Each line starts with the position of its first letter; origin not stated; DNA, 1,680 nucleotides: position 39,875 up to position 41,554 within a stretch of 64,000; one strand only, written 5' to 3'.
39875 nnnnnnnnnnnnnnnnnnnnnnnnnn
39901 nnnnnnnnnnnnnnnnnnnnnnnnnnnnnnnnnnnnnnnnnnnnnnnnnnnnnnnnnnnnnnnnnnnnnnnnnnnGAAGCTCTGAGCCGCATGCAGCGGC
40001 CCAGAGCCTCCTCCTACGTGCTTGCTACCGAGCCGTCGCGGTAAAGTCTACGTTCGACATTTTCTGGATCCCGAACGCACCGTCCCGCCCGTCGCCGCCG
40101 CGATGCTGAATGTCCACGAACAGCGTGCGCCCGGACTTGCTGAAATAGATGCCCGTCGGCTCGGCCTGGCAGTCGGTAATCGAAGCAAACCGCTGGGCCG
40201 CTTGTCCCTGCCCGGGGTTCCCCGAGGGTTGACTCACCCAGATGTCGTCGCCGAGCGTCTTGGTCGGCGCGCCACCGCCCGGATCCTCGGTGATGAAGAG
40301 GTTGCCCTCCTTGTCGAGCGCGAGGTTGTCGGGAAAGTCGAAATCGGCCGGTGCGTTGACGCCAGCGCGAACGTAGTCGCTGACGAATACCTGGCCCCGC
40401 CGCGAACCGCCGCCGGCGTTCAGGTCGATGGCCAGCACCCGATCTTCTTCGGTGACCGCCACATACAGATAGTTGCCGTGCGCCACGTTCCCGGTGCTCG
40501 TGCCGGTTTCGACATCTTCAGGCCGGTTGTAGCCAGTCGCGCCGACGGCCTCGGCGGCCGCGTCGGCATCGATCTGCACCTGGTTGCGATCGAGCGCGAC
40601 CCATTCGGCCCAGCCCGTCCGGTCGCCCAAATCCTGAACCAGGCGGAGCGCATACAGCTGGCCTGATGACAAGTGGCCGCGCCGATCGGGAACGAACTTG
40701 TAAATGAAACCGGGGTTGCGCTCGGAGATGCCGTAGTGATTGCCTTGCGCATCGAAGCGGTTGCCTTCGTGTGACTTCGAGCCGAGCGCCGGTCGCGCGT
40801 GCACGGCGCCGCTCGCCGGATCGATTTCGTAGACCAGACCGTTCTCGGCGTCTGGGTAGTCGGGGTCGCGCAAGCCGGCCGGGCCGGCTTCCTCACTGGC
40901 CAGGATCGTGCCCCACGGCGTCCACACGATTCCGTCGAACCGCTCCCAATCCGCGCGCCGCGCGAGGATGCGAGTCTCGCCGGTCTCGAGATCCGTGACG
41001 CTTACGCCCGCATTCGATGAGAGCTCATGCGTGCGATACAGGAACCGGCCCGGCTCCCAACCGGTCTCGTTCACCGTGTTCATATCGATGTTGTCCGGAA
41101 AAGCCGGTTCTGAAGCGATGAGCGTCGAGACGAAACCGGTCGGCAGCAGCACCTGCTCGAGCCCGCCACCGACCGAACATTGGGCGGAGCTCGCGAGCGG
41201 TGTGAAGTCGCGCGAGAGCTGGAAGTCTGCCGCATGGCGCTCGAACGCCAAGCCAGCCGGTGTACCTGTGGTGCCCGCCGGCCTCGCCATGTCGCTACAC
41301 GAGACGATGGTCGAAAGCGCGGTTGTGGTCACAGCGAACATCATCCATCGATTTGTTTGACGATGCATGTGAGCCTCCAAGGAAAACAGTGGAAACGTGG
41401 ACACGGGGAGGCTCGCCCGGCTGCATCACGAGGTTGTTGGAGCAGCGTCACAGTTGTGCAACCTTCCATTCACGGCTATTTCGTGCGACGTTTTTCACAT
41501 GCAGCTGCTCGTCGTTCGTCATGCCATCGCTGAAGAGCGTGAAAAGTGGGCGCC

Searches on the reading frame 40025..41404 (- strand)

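Call 60: search_protein_families(library=pfam, proteins=[window:40025-41404:-], max_evalue=0.00001)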
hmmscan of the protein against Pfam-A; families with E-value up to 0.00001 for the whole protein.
window:40025-41404:- (459 aa): 1 family
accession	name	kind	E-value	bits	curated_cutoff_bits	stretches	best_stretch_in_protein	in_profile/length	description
PF05787.19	PhoX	-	2.8e-24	86.6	24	1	162-436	169-515/515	Alkaline phosphatase PhoX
